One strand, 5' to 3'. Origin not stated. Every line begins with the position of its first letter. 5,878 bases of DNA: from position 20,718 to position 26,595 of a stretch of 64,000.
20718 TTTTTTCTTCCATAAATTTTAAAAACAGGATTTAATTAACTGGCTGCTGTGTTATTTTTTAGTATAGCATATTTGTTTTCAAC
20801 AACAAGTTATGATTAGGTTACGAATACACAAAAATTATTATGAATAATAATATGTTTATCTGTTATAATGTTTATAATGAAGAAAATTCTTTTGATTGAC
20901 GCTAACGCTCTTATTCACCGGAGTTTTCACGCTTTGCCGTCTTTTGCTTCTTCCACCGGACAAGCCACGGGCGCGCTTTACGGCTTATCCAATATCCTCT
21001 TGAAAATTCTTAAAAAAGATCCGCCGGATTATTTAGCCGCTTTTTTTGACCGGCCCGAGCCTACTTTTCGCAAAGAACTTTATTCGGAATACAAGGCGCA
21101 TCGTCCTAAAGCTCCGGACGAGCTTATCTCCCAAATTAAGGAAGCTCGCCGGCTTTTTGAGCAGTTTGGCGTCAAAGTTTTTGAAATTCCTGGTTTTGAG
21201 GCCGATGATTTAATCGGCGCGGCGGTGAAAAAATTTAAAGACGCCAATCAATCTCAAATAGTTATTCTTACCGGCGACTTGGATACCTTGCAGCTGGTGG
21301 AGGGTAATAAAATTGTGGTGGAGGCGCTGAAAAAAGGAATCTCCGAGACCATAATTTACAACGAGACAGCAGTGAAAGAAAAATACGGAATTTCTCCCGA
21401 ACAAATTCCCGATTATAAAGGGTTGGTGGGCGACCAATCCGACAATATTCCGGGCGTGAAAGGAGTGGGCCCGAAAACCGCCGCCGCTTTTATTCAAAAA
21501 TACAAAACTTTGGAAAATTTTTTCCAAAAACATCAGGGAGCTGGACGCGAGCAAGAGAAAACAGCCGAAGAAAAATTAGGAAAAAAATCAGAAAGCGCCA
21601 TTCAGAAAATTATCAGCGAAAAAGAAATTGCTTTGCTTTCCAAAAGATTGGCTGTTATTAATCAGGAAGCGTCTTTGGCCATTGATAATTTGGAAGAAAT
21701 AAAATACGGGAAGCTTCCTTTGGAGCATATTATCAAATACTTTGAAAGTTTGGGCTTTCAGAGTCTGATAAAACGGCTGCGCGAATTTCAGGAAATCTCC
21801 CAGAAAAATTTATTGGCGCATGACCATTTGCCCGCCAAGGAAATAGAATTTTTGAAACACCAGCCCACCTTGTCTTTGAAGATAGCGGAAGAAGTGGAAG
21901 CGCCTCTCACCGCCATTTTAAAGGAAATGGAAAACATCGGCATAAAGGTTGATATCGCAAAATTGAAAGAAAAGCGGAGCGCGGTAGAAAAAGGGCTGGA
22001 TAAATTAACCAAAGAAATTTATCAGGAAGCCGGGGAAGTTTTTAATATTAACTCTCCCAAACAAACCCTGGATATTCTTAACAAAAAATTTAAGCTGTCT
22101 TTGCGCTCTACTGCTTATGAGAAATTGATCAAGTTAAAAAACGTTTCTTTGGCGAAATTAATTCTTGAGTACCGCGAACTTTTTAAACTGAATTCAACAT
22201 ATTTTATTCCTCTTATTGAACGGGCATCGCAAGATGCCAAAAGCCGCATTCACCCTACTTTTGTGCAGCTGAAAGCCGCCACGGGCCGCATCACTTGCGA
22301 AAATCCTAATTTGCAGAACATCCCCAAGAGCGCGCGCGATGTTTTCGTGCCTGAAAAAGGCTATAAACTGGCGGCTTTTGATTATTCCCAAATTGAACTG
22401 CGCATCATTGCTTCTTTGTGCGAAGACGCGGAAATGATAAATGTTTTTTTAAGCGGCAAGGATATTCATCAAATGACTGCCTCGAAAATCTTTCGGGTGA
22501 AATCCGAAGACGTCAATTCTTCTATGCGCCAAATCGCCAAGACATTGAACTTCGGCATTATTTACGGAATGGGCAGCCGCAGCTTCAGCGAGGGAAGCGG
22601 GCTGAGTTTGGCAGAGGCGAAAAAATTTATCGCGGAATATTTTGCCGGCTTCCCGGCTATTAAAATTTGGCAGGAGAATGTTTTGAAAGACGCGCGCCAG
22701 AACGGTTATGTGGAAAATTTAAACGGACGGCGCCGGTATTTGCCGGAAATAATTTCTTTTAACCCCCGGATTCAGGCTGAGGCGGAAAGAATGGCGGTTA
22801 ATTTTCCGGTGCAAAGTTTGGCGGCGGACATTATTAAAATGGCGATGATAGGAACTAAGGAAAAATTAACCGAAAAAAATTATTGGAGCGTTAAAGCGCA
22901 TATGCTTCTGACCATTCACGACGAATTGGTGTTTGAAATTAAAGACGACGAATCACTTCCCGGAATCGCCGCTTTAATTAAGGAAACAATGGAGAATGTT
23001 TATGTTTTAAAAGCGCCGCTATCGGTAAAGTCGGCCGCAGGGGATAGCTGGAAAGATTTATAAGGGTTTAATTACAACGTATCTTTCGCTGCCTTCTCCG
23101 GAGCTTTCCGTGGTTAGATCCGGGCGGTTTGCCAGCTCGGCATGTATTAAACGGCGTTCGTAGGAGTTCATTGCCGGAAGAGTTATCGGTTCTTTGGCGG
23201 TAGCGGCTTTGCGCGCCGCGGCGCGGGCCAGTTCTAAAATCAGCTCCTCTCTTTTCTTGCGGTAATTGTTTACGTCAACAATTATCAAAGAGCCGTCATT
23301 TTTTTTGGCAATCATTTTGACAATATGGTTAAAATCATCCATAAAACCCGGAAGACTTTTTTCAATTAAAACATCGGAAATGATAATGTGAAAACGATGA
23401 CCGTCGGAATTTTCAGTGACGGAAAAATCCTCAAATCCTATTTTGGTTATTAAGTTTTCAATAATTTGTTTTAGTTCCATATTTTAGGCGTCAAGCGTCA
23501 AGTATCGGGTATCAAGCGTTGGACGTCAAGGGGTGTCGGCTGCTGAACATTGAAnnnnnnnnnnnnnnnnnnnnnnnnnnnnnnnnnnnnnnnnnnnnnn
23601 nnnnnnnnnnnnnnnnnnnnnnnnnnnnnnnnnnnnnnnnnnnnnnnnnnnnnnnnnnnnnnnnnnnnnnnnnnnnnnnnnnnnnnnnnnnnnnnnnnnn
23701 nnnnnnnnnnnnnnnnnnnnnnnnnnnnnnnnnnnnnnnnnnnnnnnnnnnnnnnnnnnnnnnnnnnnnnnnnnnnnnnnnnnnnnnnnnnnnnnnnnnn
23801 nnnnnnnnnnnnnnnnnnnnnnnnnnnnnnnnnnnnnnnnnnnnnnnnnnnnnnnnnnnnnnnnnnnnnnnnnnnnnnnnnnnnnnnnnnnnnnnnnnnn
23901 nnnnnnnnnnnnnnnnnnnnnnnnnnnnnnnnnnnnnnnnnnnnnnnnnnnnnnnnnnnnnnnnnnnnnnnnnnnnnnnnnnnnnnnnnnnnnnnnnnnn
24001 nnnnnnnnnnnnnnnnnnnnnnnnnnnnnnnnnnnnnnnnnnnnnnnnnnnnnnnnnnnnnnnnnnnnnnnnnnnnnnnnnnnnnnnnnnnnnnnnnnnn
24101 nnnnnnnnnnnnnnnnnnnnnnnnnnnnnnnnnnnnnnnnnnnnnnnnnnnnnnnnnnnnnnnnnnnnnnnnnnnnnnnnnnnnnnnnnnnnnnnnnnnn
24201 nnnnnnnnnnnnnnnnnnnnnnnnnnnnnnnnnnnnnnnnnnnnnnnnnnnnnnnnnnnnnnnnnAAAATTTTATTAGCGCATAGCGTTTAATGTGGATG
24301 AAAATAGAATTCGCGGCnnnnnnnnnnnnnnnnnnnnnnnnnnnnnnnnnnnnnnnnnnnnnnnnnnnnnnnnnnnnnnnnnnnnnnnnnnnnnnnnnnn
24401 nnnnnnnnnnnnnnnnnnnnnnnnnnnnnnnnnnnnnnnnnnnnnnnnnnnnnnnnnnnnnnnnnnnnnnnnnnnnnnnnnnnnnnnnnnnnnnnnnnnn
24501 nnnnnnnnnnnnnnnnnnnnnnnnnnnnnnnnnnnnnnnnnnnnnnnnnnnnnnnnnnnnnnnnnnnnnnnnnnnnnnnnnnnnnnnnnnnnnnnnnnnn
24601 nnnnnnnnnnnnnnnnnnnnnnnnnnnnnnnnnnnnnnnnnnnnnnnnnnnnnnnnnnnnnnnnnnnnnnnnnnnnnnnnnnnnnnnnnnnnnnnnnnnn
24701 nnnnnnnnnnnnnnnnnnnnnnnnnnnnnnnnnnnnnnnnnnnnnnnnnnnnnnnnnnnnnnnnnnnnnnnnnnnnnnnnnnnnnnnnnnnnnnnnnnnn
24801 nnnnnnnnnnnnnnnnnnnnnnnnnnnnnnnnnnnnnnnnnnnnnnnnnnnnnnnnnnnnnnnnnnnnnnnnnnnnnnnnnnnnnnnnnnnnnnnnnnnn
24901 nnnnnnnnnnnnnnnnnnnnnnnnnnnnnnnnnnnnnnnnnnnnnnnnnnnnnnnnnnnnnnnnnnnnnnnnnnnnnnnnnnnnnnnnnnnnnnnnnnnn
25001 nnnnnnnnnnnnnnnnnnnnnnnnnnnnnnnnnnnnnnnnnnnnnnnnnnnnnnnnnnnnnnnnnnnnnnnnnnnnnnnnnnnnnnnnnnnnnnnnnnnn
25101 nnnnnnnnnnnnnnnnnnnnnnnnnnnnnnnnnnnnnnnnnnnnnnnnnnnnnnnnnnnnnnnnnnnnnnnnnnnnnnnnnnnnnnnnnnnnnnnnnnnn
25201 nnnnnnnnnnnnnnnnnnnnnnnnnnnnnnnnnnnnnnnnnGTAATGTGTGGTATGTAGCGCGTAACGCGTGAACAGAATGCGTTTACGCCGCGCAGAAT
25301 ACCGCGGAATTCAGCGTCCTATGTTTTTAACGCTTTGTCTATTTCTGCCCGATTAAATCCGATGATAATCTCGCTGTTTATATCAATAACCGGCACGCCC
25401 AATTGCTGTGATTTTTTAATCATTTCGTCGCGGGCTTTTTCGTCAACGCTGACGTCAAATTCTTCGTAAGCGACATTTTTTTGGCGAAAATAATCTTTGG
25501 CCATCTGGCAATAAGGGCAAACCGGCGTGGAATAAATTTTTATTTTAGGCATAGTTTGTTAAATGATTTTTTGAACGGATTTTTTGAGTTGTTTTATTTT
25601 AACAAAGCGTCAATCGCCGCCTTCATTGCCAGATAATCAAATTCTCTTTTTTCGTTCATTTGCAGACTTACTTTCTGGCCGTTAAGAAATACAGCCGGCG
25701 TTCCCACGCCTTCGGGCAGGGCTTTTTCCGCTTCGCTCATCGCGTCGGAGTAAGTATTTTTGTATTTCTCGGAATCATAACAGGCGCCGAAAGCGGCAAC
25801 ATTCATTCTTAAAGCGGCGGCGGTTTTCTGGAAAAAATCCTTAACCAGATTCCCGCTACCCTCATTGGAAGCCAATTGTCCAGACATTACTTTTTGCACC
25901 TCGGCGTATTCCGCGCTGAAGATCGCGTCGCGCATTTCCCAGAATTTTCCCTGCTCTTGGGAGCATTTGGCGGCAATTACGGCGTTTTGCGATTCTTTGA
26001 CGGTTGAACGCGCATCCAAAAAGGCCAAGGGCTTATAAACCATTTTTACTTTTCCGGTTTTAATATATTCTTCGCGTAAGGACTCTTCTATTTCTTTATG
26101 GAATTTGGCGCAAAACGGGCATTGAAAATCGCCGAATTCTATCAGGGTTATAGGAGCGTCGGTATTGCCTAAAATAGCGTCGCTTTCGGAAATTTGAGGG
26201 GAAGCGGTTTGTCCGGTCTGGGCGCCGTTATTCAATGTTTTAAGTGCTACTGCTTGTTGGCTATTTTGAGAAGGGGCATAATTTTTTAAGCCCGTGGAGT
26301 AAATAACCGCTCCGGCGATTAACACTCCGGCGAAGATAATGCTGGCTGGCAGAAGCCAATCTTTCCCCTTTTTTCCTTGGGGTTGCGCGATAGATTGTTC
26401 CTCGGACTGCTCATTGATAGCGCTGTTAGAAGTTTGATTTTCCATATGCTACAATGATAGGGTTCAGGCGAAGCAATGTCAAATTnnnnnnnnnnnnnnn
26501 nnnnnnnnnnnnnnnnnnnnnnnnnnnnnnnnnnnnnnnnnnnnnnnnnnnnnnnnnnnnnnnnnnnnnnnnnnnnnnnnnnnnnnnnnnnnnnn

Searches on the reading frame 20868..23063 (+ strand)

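Call 23: search_protein_families(library=pfam, proteins=[window:20868-23063:+], max_evalue=0.00001)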
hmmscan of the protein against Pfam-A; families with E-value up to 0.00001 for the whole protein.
window:20868-23063:+ (731 aa): 3 families
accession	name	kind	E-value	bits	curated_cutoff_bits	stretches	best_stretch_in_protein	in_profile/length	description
PF00476.26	DNA_pol_A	-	5.1e-118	394.8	34.3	1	365-730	3-381/381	DNA polymerase family A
PF02739.22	5_3_exonuc_N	-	4.4e-50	170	34.3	1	6-174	1-164/164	5'-3' exonuclease, N-terminal resolvase-like domain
PF01367.25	5_3_exonuc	-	7.4e-24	84.5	40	1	175-280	1-91/97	5'-3' exonuclease, C-terminal SAM fold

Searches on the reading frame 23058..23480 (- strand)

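Call 46: search_protein_families(library=pfam, proteins=[window:23058-23480:-], max_evalue=1)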
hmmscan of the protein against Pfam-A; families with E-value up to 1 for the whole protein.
window:23058-23480:- (140 aa): 1 family
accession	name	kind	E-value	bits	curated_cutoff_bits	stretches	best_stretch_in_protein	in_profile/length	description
PF01424.28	R3H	-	1.7e-17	63.6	26.8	1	81-139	3-60/60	R3H domain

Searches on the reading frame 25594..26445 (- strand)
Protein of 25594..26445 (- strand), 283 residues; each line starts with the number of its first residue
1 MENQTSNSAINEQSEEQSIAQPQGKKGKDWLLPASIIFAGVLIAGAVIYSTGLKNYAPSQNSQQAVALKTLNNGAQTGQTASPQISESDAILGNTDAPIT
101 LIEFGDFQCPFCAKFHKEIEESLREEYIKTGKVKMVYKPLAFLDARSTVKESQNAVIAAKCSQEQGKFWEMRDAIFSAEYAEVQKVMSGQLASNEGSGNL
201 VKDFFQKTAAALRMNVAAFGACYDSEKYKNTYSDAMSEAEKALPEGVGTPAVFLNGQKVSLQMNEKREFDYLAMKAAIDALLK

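Call 3: search_protein_families(library=pfam, proteins=[window:25594-26445:-], max_evalue=0.01)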
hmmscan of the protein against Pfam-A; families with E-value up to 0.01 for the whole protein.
window:25594-26445:- (283 aa): 3 families
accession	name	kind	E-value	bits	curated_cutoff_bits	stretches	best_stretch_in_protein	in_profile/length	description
PF13462.12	Thioredoxin_4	-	1.6e-27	97.2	23.2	1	88-264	4-155/165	Thioredoxin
PF01323.26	DSBA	-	1.7e-11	44.7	25.6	1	100-259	1-177/191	DSBA-like thioredoxin domain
PF13098.12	Thioredoxin_2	-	0.0024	18.6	27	1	100-166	8-55/104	Thioredoxin-like domain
